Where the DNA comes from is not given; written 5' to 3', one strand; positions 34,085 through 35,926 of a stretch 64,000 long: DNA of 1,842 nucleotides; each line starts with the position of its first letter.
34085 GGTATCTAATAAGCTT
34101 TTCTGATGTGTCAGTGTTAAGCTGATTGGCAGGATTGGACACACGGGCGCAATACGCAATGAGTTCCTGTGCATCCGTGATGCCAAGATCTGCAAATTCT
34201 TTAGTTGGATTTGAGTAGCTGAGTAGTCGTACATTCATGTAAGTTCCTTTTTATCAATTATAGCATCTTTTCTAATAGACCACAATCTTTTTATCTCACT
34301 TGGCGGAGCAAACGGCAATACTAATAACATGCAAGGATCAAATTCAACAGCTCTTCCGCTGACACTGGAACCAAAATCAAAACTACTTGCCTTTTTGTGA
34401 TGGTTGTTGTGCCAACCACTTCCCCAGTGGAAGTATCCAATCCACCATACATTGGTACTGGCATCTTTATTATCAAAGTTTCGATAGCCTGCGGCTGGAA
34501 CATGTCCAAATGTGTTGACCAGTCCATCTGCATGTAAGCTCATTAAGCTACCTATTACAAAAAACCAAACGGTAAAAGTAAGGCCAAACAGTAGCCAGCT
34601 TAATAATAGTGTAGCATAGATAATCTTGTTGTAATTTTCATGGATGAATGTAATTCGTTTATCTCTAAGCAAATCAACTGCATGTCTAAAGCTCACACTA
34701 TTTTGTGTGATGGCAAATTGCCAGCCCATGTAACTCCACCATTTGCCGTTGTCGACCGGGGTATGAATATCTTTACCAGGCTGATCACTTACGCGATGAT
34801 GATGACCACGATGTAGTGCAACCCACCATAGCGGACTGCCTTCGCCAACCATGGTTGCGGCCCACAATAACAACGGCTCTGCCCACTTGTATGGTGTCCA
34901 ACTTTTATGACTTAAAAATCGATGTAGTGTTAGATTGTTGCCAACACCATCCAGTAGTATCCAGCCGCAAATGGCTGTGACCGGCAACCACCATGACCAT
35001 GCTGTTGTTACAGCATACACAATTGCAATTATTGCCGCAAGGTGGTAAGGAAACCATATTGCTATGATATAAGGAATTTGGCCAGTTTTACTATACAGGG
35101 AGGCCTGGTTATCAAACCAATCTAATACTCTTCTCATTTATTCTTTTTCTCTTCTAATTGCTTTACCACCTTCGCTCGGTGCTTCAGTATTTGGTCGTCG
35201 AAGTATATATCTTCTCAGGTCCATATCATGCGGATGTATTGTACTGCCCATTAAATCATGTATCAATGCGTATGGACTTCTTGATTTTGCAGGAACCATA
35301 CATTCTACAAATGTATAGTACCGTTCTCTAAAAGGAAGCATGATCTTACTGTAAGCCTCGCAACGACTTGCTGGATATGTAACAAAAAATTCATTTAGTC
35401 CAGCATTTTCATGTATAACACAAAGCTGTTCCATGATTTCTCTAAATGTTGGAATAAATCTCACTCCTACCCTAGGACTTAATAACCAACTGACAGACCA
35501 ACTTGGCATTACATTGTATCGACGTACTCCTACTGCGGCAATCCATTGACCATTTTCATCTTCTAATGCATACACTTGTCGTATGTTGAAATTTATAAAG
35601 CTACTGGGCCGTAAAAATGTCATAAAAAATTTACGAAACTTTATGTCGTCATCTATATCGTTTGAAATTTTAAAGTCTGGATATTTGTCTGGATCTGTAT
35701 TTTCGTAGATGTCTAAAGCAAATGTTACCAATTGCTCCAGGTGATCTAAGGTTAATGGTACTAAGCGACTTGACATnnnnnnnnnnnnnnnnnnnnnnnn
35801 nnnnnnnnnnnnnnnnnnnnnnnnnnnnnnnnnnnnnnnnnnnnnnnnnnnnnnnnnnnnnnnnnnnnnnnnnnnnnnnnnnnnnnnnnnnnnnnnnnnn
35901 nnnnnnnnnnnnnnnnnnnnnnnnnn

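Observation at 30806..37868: Tailoring-enzyme cluster in pairs: 2 membrane di-iron desaturase/hydroxylases, 2 Fe/2OG oxygenases, 2 PP-loop ligases, 2 GNAT-like proteins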

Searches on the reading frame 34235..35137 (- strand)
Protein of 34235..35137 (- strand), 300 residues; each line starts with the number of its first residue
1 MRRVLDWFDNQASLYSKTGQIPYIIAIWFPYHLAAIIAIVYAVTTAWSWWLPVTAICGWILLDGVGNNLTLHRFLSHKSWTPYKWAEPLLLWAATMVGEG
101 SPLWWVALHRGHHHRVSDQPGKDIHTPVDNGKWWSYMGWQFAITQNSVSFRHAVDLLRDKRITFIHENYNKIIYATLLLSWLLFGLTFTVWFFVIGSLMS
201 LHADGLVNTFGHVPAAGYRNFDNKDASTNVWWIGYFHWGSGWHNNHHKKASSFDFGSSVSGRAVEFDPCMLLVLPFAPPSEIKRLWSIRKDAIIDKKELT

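Call 3: search_protein_families(library=pfam, proteins=[window:34235-35137:-], max_evalue=0.1)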
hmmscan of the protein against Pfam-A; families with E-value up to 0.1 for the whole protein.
window:34235-35137:- (300 aa): 1 family
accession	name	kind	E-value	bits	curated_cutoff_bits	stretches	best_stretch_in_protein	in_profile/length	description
PF00487.30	FA_desaturase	-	3.1e-15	57.1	29.7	1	49-247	2-221/253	Fatty acid desaturase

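Call 4: search_protein_families(library=phrogs, proteins=[window:34235-35137:-], max_evalue=0.01)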
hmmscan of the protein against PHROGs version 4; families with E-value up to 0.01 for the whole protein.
window:34235-35137:- (300 aa): 1 family
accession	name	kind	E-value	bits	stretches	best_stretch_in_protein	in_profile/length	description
phrog_35201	-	unknown function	1.8e-05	25.5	1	192-257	158-217/274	-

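Call 20: find_encoding_contigs(protein=window:34235-35137:-, flank=10000, max_places=6)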
Protein window:34235-35137:- (300 aa): 6 contigs read that carry it; 2 places shown.
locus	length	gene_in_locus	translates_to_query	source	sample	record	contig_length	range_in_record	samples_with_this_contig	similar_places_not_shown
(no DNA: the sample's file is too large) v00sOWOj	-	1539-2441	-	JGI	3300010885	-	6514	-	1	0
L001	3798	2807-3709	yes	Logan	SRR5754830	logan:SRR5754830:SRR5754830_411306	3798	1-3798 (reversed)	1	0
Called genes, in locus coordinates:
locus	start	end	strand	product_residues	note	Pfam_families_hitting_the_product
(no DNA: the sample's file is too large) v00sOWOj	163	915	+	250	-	-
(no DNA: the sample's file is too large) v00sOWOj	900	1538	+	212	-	-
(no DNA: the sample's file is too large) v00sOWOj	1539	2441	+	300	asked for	PF00487:FA_desaturase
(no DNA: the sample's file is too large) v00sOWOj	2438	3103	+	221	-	PF02511:Thy1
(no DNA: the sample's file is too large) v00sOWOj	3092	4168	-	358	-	-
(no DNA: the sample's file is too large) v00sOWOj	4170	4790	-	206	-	-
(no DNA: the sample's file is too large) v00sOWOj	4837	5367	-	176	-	-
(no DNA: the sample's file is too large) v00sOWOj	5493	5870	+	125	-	PF04116:FA_hydroxylase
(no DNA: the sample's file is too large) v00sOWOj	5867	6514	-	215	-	?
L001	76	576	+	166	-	-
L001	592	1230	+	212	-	-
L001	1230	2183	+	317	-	-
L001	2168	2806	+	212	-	-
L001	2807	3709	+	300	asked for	PF00487:FA_desaturase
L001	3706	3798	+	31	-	?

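Call 21: search_protein_families(library=ncbifam, proteins=[window:34235-35137:-], max_evalue=0.1)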
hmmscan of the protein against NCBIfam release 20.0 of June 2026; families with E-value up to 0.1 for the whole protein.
window:34235-35137:- (300 aa): 2 families
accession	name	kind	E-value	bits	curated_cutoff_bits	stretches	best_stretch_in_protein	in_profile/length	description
NF049918.1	DesA_fam_desat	equivalog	2.2e-11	43.5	400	1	47-267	5-222/385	DesA family fatty acid desaturase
NF045846.1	MSC0882_dom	subfamily_domain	0.031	13.4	60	1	143-195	75-127/244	MSC_0882 family membrane protein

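Call 113: search_dna_similar(query=window:34235-35137:-, collection=phages, mode=protein, max_rows=15)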
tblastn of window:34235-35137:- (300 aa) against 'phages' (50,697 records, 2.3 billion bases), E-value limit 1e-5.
Records with a match: 3; places in all: 3; records where one place covers at least 80% of the query: 0.
Best place of each record, by identity: <60% 3.
By first word of the organism name: Acinetobacter 2; Pelagibacter 1.
By host as written in the record: - 2; Candidatus Pelagibacter ubique HTCC1062 1.
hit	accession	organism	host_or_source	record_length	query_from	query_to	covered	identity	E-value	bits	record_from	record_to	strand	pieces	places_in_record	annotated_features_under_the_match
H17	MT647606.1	Pelagibacter phage Mosig EXVC030M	Candidatus Pelagibacter ubique HTCC1062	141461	50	257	69%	26.3%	6e-8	60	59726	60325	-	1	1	putative FA_desaturase domain protein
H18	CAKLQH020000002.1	Acinetobacter phage MD-2021a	not known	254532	60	247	63%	24.1%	2e-9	64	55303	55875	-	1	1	Fatty acid desaturase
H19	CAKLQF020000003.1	Acinetobacter phage MD-2021a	not known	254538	60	247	63%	24.1%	2e-9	64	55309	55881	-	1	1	Fatty acid desaturase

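Call 114: get_annotated_region(hit=H17, flank=7000)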
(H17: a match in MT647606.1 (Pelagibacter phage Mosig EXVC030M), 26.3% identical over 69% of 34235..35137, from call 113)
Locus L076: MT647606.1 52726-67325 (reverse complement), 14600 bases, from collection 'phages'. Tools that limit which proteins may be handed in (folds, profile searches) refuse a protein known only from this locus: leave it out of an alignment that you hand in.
description: Pelagibacter phage Mosig EXVC030M, complete genome.
organism: Pelagibacter phage Mosig EXVC030M (NCBI taxid 2759214)
taxonomy: Viruses; Duplodnaviria; Heunggongvirae; Uroviricota; Caudoviricetes; Kyanoviridae
host: Candidatus Pelagibacter ubique HTCC1062; source: oxygen minimum zone; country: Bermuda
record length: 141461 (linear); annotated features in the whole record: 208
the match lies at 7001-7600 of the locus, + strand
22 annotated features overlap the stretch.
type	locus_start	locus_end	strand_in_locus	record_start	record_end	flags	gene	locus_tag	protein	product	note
CDS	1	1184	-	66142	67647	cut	-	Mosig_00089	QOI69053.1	putative carbamoyltransferase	-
CDS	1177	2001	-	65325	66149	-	-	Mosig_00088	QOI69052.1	putative molybdenum cofactor biosynthesis enzyme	putative Molybdenum cofactor biosynthesis enzyme (MoaA)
CDS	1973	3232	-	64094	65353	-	-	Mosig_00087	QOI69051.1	putative UDP-4-amino-4-deoxy-L-arabinose--oxoglutarate aminotransferase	-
CDS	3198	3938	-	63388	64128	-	-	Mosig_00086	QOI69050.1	hypothetical protein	-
CDS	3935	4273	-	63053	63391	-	-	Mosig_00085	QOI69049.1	hypothetical protein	-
CDS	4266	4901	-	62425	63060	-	-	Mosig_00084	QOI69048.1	putative molybdenum cofactor biosynthesis enzyme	-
CDS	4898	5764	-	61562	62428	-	-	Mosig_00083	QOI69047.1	putative molybdenum cofactor biosynthesis enzyme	-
CDS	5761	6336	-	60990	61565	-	-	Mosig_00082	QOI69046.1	putative nitroreductase domain-containing protein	-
CDS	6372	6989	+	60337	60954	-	-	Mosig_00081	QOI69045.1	putative Asp_Arg_Hydrox domain-containing protein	putative Asp_Arg_Hydrox domain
CDS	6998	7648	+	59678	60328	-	-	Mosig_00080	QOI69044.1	putative FA_desaturase domain protein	putative FA_desaturase domain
CDS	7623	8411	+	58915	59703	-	-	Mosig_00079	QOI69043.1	putative aminotransferase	-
CDS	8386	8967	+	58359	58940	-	-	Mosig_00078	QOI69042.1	putative NADPH-dependent FMN reductase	-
CDS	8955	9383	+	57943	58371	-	-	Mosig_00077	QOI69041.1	putative peroxiredoxin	-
CDS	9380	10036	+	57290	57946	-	-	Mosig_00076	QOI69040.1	hypothetical protein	-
CDS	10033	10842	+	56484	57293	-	-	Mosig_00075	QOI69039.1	putative taurine catabolism dioxygenase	-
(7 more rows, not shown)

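Call 115: get_annotated_region(hit=H18, flank=7000)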
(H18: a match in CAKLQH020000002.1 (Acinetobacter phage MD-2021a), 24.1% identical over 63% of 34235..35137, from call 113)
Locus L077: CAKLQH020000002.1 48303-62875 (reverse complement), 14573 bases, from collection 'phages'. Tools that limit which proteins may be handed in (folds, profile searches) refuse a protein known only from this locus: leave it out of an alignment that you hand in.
description: Acinetobacter phage MD-2021a strain 5899STDY8049191 genome assembly, contig: ERS3583567SCcontig000002, whole genome shotgun sequence.
organism: Acinetobacter phage MD-2021a (NCBI taxid 2899278)
taxonomy: Viruses; Duplodnaviria; Heunggongvirae; Uroviricota; Caudoviricetes
host: -; source: not known; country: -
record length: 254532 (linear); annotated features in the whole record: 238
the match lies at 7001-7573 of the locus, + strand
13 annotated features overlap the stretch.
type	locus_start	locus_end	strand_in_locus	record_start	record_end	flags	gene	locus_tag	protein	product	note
CDS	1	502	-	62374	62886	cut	-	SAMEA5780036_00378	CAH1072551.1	Domain of Uncharacterised Function (DUF1543)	-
CDS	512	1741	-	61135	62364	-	trpB_1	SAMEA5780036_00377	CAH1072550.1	tryptophan synthase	-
CDS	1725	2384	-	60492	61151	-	trpC_1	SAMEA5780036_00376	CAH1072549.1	tryptophan biosynthesis protein [includes: indole-3-glycero phosphate synthase; N-(5'-phospho ribosyl)anthranilate isomerase]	-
CDS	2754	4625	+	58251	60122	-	btuB_1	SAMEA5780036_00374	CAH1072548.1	vitamin B12/cobalamin outer membrane transporter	-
CDS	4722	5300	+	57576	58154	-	yvqK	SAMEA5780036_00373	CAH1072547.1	putative B12 related propanediol dehydrogenase protein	-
CDS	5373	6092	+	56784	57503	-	ugpQ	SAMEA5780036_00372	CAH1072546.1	glycerophosphoryl diester phosphodiesterase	-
CDS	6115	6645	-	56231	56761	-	-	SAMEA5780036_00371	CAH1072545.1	META domain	-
CDS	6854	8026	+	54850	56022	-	-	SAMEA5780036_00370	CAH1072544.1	Fatty acid desaturase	-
CDS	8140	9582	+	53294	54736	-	ydiU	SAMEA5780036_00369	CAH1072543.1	putative cytoplasmic protein YdiU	-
CDS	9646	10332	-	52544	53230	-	baeR_1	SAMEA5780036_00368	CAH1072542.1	transcriptional response regulatory protein BaeR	-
CDS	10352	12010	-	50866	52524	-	baeS_1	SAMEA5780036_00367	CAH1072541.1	sensor protein BaeS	-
CDS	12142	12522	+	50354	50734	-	-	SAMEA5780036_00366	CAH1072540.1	Uncharacterised protein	-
CDS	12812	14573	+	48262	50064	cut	aidB_3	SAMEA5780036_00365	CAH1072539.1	isovaleryl CoA dehydrogenase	-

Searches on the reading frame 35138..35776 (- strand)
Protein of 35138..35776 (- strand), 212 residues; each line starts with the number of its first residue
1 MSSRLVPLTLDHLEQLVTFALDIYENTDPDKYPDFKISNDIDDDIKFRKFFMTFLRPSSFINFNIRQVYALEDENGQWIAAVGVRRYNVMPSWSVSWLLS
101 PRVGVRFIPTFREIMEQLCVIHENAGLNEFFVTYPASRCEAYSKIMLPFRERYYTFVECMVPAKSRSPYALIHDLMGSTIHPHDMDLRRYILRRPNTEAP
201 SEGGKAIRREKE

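Call 3: search_protein_families(library=pfam, proteins=[window:35138-35776:-], max_evalue=0.1)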
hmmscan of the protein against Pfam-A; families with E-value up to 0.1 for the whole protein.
window:35138-35776:- (212 aa): 0 families

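Call 4: search_protein_families(library=phrogs, proteins=[window:35138-35776:-], max_evalue=0.01)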
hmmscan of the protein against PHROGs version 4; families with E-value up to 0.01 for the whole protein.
window:35138-35776:- (212 aa): 0 families

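Call 21: search_protein_families(library=ncbifam, proteins=[window:35138-35776:-], max_evalue=0.1)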
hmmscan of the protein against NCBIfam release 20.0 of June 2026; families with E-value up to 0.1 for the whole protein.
window:35138-35776:- (212 aa): 0 families

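Call 30: search_solved_structures(query=A1, max_evalue=10)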
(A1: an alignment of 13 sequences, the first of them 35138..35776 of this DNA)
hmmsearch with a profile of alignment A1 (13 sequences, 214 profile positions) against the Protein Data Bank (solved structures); distinct sequences matched with E-value up to 10: 0.

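Call 76: find_homologous_proteins(query=A1, max_evalue=0.001)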
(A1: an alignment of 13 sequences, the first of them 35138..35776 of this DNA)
Query A1 (13 sequences) (212 aa, profile of the alignment): 91 proteins with E <= 0.001 among 2845 candidates.
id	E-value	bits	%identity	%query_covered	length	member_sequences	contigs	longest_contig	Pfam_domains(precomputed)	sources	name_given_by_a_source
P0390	1.5e-117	408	100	100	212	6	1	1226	-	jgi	-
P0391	2.2e-116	405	66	100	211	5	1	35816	-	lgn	-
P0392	2.4e-116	405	80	99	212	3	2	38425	-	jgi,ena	jgi:hypothetical protein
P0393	3.1e-116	404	69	100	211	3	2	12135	-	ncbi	-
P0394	4.7e-116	404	68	100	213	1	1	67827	-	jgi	-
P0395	6.0e-116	403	65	100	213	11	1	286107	-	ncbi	-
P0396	7.8e-116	403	64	100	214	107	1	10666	-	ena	-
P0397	9.6e-116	403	92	100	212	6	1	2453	-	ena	-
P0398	2.4e-115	401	67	99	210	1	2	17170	-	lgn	-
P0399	2.7e-115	401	67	100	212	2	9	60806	-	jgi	jgi:hypothetical protein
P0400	2.7e-115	401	65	100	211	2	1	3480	-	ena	-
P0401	8.2e-114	396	68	98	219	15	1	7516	-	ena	-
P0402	5.1e-113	394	65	100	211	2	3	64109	-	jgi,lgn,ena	jgi:hypothetical protein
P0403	2.3e-112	392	67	99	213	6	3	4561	-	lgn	-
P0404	4.6e-112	390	68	100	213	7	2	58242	-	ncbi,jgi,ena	-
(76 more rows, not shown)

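Call 83: predict_structure(alignment_id=A9)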
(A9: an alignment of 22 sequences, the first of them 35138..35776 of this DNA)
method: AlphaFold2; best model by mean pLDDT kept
length: 212 residues; sequences in the alignment: 22
mean_pLDDT: 83.4   pTM: 0.79
mean pLDDT of the five models: 83.4, 82.0, 81.6, 81.6, 80.8
residues with pLDDT >= 90: 97; 70-90: 82; 50-70: 16; < 50: 17
segments of 3 or more residues with pLDDT < 50: 34-39, 202-212
pLDDT, mean of each block of 10 residues (from residue 1): 89 94 73 49 79 85 88 95 90 91 86 95 93 89 87 91 92 86 91 72 46 49
secondary structure, 60 per line:
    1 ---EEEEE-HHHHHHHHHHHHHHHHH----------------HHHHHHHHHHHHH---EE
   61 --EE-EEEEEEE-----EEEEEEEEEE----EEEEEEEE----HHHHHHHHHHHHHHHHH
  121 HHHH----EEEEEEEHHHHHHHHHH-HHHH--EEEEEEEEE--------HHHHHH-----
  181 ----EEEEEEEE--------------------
elements in order: E4-8 H10-26 H43-55 E66-72 E78-87 E92-99 H104-124 E129-135 H136-145 H147-150 E153-161 H170-175 E185-192

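Call 89: fold_search(model_id=the predicted structure, library=pdb)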
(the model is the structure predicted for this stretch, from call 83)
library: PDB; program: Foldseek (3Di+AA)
matches with E <= 10: 500; with E <= 0.001: 408
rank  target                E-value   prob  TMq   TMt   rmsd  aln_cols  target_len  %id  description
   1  2vi7_B                6.5e-07  1.00  0.54  0.67   4.8       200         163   14  Structure of a Putative Acetyltransferase (PA1377)from Pseudomonas aeruginosa (released 2008-05-20)
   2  2vi7_C                7.3e-07  1.00  0.54  0.67   4.9       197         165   13  Structure of a Putative Acetyltransferase (PA1377)from Pseudomonas aeruginosa (released 2008-05-20)
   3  3g8w_A                7.8e-07  1.00  0.58  0.73   4.6       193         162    9  Crystal structure of a probable acetyltransferase from Staphylococcus epidermidis ATCC 12228 (released 2009-03-03)
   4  2vi7_A                8.3e-07  1.00  0.55  0.68   4.8       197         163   14  Structure of a Putative Acetyltransferase (PA1377)from Pseudomonas aeruginosa (released 2008-05-20)
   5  3owc_A                1.2e-06  1.00  0.55  0.65   5.2       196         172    9  Crystal structure of GNAT superfamily protein PA2578 from Pseudomonas aeruginosa (released 2010-11-03)
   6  9mto_A                1.2e-06  1.00  0.53  0.72   4.8       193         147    8  Crystal structure of acetyltransferase CBU0801 from Coxiella burnetii (released 2025-01-22)
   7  7kwq_C                1.4e-06  1.00  0.52  0.63   5.5       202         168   14  Spermidine N-acetyltransferase SpeG R149-K152 chimera from Vibrio cholerae and hSSAT (released 2020-12-16)
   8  6erd_D                1.5e-06  1.00  0.56  0.68   5.1       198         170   11  Crystal structure of a putative acetyltransferase from Bacillus cereus species. (released 2018-09-26)
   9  8osp_A                1.8e-06  1.00  0.56  0.66   5.1       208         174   14  GCN5-related N-Acetyltransferase from Lactobacillus curiae (released 2023-07-05)
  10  4ygo_E                2.0e-06  1.00  0.53  0.65   5.1       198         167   12  Dodecameric structure of spermidine N-acetyltransferase from Vibrio cholerae in intermediate state (released 2015-10-07)
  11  7kwh_D                2.0e-06  1.00  0.52  0.64   5.6       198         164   14  Spermidine N-acetyltransferase SpeG K23-Y30 chimera from Vibrio cholerae and hSSAT (released 2020-12-16)
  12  7kwq_B                2.0e-06  1.00  0.50  0.61   5.0       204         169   13  Spermidine N-acetyltransferase SpeG R149-K152 chimera from Vibrio cholerae and hSSAT (released 2020-12-16)
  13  3owc_B                2.1e-06  1.00  0.53  0.63   6.0       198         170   12  Crystal structure of GNAT superfamily protein PA2578 from Pseudomonas aeruginosa (released 2010-11-03)
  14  1vhs_B                2.2e-06  1.00  0.52  0.66   5.8       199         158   12  Crystal structure of a putative phosphinothricin N-acetyltransferase (released 2003-12-30)
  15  7kwj_B                2.4e-06  1.00  0.54  0.66   5.2       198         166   13  Spermidine N-acetyltransferase SpeG K23-Q34 chimera from Vibrio cholerae and hSSAT (released 2020-12-16)
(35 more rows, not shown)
